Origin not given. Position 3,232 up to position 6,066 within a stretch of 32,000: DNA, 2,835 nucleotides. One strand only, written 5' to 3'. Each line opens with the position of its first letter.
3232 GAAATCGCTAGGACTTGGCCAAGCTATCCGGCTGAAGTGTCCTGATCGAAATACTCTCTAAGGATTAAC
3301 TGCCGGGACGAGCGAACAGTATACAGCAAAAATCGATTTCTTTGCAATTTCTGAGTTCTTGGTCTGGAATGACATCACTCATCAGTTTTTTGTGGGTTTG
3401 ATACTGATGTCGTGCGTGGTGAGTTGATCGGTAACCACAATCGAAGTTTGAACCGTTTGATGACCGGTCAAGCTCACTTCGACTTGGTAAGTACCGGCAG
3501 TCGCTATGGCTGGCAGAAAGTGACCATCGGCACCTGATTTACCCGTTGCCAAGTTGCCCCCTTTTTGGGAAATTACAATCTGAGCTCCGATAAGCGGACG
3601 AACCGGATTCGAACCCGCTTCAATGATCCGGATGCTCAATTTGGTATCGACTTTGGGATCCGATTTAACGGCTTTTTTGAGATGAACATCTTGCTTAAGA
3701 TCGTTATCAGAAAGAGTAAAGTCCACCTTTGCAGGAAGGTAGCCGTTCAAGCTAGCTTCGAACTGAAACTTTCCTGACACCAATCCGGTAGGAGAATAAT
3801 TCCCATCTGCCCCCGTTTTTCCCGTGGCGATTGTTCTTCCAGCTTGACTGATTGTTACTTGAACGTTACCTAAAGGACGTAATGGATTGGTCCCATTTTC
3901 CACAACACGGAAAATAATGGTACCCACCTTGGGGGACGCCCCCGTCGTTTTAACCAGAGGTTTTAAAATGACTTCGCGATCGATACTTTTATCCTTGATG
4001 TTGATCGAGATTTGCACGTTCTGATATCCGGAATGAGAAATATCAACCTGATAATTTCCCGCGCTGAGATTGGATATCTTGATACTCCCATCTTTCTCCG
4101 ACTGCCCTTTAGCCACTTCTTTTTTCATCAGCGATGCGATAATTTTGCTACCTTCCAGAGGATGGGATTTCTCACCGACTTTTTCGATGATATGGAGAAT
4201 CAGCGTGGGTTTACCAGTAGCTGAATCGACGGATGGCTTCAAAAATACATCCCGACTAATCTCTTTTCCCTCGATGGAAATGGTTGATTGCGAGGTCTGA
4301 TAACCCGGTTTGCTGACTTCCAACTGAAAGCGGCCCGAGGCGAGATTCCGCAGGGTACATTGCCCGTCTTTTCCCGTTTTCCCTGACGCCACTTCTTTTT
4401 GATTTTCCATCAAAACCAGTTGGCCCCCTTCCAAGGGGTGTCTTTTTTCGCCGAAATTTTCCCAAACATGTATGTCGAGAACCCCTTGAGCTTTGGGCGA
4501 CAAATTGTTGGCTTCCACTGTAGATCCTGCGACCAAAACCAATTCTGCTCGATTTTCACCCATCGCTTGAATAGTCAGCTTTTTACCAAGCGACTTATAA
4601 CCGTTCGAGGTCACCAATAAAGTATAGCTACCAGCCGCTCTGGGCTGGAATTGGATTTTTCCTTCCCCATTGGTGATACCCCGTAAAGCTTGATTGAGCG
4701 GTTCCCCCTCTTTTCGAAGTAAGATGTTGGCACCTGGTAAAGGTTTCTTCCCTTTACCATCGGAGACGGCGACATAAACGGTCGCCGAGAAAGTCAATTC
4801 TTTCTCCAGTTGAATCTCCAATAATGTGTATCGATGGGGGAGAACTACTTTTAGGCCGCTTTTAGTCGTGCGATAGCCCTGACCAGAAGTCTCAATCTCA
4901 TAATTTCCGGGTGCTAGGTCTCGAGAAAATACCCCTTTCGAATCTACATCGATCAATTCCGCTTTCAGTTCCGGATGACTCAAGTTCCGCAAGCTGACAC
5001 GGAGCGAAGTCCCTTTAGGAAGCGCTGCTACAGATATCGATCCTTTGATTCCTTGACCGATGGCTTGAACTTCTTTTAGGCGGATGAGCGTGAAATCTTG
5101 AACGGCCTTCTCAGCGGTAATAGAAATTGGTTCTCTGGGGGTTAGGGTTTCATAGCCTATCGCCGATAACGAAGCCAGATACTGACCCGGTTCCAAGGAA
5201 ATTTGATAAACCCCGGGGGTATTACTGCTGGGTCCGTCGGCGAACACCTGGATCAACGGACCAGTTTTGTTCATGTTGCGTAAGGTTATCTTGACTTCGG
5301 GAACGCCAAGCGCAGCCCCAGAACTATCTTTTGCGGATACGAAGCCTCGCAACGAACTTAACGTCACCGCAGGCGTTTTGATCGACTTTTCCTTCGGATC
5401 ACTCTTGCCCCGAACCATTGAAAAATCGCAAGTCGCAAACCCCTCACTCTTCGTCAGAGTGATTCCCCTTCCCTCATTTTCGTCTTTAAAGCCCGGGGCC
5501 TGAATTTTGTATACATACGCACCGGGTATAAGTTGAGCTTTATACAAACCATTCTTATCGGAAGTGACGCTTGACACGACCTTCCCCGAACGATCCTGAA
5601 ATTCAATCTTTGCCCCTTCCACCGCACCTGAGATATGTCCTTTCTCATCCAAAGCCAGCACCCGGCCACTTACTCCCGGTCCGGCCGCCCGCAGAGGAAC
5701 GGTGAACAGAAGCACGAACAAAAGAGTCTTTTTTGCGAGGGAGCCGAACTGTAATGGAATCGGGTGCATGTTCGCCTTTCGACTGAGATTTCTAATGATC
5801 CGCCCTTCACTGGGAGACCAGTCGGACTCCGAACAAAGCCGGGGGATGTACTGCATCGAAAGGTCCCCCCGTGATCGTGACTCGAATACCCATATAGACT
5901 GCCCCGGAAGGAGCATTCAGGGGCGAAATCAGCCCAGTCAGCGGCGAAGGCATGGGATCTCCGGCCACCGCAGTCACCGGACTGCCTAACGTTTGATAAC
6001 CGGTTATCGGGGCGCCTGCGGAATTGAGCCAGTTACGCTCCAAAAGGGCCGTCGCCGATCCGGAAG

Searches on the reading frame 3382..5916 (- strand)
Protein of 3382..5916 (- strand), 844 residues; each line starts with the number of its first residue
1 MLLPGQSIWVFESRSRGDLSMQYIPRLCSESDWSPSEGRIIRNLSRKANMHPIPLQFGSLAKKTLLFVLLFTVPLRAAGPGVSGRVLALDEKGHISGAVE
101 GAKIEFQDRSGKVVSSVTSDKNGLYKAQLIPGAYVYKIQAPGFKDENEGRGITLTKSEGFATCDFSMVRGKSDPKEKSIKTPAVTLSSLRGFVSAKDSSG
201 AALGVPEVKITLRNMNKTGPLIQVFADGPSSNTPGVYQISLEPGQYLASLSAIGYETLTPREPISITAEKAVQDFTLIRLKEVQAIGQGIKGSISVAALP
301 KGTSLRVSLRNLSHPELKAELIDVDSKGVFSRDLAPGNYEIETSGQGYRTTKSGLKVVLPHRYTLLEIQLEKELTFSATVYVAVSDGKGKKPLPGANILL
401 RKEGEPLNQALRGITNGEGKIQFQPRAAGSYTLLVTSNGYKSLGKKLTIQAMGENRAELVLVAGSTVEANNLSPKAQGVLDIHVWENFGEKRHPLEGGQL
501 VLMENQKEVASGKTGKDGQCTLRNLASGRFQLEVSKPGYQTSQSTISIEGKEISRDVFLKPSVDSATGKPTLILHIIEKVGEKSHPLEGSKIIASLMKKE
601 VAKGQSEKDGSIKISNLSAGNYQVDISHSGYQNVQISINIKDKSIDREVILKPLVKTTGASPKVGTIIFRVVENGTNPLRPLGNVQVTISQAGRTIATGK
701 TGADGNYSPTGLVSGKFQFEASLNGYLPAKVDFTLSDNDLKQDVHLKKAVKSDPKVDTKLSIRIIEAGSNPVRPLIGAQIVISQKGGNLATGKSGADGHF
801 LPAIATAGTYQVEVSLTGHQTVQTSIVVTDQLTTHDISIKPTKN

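Call 9: search_protein_families(library=pfam, proteins=[window:3382-5916:-], max_evalue=0.01)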
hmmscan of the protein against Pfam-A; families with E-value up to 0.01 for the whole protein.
window:3382-5916:- (844 aa): 18 families
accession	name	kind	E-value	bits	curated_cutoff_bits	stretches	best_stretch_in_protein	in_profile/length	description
PF13620.12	CarboxypepD_reg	-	1.3e-62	208.5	32.3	8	82-165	2-79/82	Carboxypeptidase regulatory-like domain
PF13715.12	CarbopepD_reg_2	-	3.2e-37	126.9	32.2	5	384-457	5-72/88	CarboxypepD_reg-like domain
PF17802.7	SpaA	-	2.4e-25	89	23.1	1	577-643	5-79/91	Prealbumin-like fold domain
PF17210.9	SdrD_B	-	2.7e-23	82.7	29.7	2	98-141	23-67/112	SdrD B-like domain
PF08308.17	PEGA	-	3.7e-19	68.8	20.8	1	520-561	27-69/71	PEGA domain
PF20608.4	Phage_tube_C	-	4.3e-15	56.3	24.1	0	615-643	53-81/82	Phage tail tube protein C-terminal domain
PF09430.16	EMC7_beta-sandw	-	2.3e-14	54.1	26.6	2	602-651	21-70/122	ER membrane protein complex subunit 7, beta-sandwich domain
PF11974.14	bMG3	-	9.1e-11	42.1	34.9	0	98-127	27-56/103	Bacterial alpha-2-macroglobulin MG3 domain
PF09134.16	Invasin_D3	-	5.4e-08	33.7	33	0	748-825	12-91/98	Invasin, domain 3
PF23194.1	NOMO_5th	-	7.1e-07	30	27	0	292-356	4-69/89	NOMO fifth transthyretin-like domain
PF07550.17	Shr-like_HID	-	1.6e-06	28.9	22.3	0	608-640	46-81/82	Heme-binding protein Shr-like, Hb-interacting domain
PF22902.2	NOMO1-like_9th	-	0.00011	22.4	27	0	92-140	6-55/75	BOS complex subunit NOMO1-like, beta sandwich domain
PF10670.15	DUF4198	-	0.00016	22.3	34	0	391-436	158-206/209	Domain of unknown function (DUF4198)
PF17936.7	Big_6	-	0.00017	22.2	27.6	0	88-129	9-52/83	Bacterial Ig domain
PF17883.6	MBG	-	0.00052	20.9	23.3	0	799-825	56-77/97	MBG domain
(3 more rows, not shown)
